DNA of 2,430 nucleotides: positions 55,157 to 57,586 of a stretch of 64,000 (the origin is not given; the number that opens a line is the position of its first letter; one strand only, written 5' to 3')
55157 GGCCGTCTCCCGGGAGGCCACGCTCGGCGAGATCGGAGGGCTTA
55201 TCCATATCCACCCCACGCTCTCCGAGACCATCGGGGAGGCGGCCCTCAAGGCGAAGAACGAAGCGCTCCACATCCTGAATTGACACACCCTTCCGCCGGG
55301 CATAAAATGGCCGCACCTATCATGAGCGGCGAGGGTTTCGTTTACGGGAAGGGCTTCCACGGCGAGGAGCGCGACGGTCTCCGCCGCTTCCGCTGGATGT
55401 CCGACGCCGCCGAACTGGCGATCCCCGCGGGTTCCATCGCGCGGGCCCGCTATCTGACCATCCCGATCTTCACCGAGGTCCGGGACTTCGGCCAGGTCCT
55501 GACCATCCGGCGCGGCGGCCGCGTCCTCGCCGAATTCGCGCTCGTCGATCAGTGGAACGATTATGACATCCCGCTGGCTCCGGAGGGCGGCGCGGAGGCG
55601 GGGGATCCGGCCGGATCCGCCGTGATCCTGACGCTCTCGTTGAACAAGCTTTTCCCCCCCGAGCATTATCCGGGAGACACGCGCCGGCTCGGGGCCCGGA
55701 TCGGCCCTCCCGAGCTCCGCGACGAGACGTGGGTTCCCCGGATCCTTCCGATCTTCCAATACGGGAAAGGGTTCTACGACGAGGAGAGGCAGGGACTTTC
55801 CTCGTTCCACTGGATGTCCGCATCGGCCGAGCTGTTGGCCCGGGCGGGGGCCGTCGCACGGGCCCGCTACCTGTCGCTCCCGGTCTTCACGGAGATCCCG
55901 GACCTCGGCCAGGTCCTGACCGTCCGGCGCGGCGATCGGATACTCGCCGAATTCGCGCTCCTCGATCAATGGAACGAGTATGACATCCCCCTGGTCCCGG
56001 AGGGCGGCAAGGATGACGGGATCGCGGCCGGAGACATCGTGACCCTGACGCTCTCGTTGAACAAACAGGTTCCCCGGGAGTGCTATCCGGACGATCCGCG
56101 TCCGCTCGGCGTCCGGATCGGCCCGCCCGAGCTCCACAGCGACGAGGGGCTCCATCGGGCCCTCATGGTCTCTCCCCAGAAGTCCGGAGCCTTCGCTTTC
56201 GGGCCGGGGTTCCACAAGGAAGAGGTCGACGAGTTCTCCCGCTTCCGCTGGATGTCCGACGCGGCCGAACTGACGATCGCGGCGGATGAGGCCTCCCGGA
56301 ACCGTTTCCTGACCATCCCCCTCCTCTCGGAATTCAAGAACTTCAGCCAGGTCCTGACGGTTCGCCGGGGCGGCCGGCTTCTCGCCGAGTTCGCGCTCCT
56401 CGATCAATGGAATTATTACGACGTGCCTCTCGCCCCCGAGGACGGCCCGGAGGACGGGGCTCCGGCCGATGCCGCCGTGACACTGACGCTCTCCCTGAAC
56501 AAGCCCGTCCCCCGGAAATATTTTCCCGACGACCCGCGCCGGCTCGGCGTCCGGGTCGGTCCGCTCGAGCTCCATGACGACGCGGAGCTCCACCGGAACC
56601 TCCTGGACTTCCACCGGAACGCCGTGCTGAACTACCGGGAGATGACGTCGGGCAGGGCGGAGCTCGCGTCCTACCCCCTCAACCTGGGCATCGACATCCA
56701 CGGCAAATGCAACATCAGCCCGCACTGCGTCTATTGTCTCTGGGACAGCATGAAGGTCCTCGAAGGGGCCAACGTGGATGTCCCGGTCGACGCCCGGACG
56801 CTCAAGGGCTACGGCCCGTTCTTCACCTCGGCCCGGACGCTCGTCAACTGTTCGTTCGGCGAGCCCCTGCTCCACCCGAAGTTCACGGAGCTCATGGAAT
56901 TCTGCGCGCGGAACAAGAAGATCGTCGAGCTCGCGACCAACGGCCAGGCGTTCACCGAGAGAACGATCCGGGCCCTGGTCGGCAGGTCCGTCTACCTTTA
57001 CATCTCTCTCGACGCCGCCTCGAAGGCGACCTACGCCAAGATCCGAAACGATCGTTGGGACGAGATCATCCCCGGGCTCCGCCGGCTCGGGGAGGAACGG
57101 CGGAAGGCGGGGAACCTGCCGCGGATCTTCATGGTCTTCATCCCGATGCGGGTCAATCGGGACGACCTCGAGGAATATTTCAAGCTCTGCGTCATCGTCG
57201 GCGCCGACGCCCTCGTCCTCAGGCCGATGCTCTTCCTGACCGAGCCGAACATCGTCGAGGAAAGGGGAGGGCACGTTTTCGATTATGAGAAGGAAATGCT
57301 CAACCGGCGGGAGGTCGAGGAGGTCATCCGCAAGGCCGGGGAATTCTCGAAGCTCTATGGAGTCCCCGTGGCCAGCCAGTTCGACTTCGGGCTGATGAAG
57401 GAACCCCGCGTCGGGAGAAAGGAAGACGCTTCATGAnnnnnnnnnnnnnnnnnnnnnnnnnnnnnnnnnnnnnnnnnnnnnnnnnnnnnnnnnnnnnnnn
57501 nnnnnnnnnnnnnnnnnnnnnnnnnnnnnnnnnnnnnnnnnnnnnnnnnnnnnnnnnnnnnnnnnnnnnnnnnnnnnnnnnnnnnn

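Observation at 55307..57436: Radical SAM enzyme preceded by a tandem triplication of an unrecognised 130-aa module: candidate novel system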

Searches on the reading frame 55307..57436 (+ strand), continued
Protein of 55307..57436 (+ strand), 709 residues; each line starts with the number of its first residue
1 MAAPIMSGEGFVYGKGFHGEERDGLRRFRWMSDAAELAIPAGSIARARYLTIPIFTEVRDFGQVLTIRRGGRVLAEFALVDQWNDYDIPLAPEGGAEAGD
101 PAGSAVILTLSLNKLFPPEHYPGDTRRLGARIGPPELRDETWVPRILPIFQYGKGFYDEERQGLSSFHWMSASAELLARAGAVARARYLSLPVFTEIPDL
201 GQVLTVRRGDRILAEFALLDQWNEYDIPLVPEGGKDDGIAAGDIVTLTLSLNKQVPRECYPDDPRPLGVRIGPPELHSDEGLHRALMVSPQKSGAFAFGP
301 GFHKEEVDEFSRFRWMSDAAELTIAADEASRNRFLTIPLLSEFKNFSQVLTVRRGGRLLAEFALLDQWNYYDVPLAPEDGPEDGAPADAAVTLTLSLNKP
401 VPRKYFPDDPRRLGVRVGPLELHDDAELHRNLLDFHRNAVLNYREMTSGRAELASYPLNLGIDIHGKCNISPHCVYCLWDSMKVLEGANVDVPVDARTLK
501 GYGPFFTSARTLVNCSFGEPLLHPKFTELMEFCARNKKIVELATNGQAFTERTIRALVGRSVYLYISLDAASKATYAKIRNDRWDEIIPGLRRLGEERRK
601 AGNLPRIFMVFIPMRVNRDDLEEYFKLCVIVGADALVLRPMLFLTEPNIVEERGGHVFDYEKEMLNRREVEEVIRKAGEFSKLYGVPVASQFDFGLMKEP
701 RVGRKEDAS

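Call 26: find_encoding_contigs(protein=P0041, flank=8000, max_places=1)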
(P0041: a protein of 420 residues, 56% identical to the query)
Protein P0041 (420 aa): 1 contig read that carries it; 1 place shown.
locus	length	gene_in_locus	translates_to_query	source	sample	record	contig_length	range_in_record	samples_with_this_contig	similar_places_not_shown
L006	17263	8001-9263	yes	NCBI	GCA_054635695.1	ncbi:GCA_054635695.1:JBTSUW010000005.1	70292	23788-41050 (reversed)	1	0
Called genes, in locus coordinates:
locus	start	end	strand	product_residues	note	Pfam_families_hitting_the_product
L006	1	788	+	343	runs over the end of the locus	PF00155:Aminotran_1_2, PF01212:Beta_elim_lyase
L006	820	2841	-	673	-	PF12838:Fer4_7 (faint), PF00037:Fer4 (faint), PF12797:Fer4_2 (faint), PF13183:Fer4_8, PF13237:Fer4_10, PF13187:Fer4_9, PF13484:Fer4_16, PF02754:CCG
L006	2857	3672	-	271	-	-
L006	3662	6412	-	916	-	PF13620:CarboxypepD_reg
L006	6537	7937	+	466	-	PF01134:GIDA, PF03486:HI0933_like (faint), PF07992:Pyr_redox_2, PF12831:FAD_oxidored, PF13450:NAD_binding_8 (faint), PF13738:Pyr_redox_3 (faint), PF00070:Pyr_redox, PF02852:Pyr_redox_dim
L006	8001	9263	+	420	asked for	PF04055:Radical_SAM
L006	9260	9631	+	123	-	-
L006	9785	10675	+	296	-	PF00753:Lactamase_B, PF12706:Lactamase_B_2 (weak)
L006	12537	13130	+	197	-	-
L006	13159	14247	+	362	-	PF03734:YkuD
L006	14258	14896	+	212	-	PF03734:YkuD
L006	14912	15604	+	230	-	-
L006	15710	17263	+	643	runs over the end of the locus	PF00012:HSP70, PF06723:MreB_Mbl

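Call 57: predict_structure(alignment_id=A5)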
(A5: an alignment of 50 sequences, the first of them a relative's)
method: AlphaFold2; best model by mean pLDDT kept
length: 657 residues; sequences in the alignment: 50
mean_pLDDT: 62.5   pTM: 0.44
mean pLDDT of the five models: 62.5, 62.0, 61.8, 61.7, 59.2
residues with pLDDT >= 90: 136; 70-90: 145; 50-70: 126; < 50: 250
segments of 3 or more residues with pLDDT < 50: 171-174, 177-180, 183-234, 314-318, 354-378, 404-524, 537-539, 631-657
pLDDT, mean of each block of 10 residues (from residue 1): 73 71 95 94 98 96 96 97 97 97 98 92 95 96 95 92 81 47 43 37 35 40 38 52 63 54 76 71 62 64 82 52 57 79 79 37 27 37 70 80 50 40 40 33 28 28 32 29 30 32 34 34 48 56 64 81 83 78 82 64 67 63 61 42 38 38
secondary structure, 60 per line:
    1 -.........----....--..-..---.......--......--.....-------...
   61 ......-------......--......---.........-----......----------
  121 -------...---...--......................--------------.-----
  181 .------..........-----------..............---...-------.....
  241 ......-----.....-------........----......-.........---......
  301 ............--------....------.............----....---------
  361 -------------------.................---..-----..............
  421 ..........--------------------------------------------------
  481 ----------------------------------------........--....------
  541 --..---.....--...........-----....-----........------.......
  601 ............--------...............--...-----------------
elements in order (helices of 4 or more, strands of 3 or more residues): H2-10 H15-18 E29-35 E38-43 E46-50 E58-66 E74-79 E82-87 E91-99 E105-110 E128-130 E134-136 H139-160 H188-197 H209-222 E226-228 H236-246 E252-256 H264-271 E276-281 H283-291 H295-312 E321-324 H331-343 E348-351 H380-396 H407-430 H521-524 E525-528 E531-534 H548-552 H555-565 H571-574 H580-587 H594-612 H621-635

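Call 80: search_protein_families(library=ncbifam, proteins=[L001:6568-7962:+, L001:9690-11336:-, L001:2862-3680:-], max_evalue=0.00001)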
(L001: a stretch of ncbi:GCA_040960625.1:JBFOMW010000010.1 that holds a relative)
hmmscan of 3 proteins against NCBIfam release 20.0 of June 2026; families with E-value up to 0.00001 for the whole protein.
L001:6568-7962:+ (464 aa): 58 families (the best 25 are shown)
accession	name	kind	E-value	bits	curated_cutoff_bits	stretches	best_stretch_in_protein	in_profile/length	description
TIGR01350.1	lipoamide_DH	equivalog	4.1e-146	487.3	408.8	1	5-461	2-460/461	dihydrolipoyl dehydrogenase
TIGR02053.1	MerA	equivalog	5.5e-100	335.5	454.45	1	6-454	2-452/465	mercury(II) reductase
NF004943.0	PRK06292.2-1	equivalog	1.7e-84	284.2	432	1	4-454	3-454/456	dihydrolipoyl dehydrogenase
NF005883.0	PRK07845.1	equivalog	3.5e-80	270.3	479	1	5-457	3-461/466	NAD(P)H-quinone dehydrogenase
NF004946.0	PRK06292.2-4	subfamily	6e-79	266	634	1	4-451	3-466/487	dihydrolipoyl dehydrogenase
NF004947.0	PRK06292.2-5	equivalog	9.1e-79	265.5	592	1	5-456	4-459/474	dihydrolipoyl dehydrogenase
NF004991.0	PRK06370.1-3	subfamily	3e-77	260.3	620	1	4-452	35-484/509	FAD-containing oxidoreductase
NF004776.0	PRK06116.1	equivalog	1e-76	258.8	480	1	4-446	4-444/450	glutathione-disulfide reductase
NF003585.0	PRK05249.1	equivalog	1.7e-76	257.7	465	1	4-458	6-460/464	Si-specific NAD(P)(+) transhydrogenase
NF004992.0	PRK06370.1-4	equivalog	3.6e-75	253.1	629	1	3-449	3-449/459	FAD-containing oxidoreductase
NF004945.0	PRK06292.2-3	equivalog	2.1e-74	251.1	494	1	3-448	2-445/457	dihydrolipoyl dehydrogenase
TIGR01424.1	gluta_reduc_2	equivalog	4.1e-72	243.2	606.05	1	6-446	4-440/446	glutathione-disulfide reductase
NF010311.1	PRK13748.1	subfamily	1.3e-67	229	600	1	3-448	96-541/560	mercury(II) reductase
NF005884.0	PRK07846.1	equivalog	1.4e-67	228.3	501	1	5-456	4-452/454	mycothione reductase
NF004944.0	PRK06292.2-2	equivalog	3.2e-65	220.6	619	1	5-457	4-454/460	dihydrolipoyl dehydrogenase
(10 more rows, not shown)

L001:9690-11336:- (548 aa): 5 families
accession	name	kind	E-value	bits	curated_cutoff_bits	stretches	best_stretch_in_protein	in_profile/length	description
NF010322.0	PRK13759.1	equivalog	2.8e-33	115.1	481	2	323-498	264-437/486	arylsulfatase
TIGR03417.1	chol_sulfatase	equivalog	2.6e-21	76.1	433.45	2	323-498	249-420/500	choline-sulfatase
NF045661.1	HdlasePehA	equivalog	4.3e-16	58.6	900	1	326-449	281-398/506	phosphoric/sulfuric ester hydrolase PehA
NF052527.1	Mn_arylsulf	exception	2.8e-12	46.3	850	0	40-143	2-105/479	manganese-dependent arylsulfatase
NF053595.1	LptchSynLtaSGpos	equivalog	1.9e-06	26.7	970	1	326-431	427-531/626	lipoteichoic acid synthase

L001:2862-3680:- (272 aa): 0 families

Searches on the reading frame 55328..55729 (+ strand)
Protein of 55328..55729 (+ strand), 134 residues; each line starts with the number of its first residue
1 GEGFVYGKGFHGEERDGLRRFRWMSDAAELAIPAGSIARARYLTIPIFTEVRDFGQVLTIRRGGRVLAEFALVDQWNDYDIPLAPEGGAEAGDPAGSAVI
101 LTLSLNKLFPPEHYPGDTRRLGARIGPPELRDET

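Call 6: search_protein_families(library=pfam, proteins=[window:55328-55729:+], max_evalue=10)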
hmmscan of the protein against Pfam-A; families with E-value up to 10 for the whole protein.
seq(134 aa): 0 families
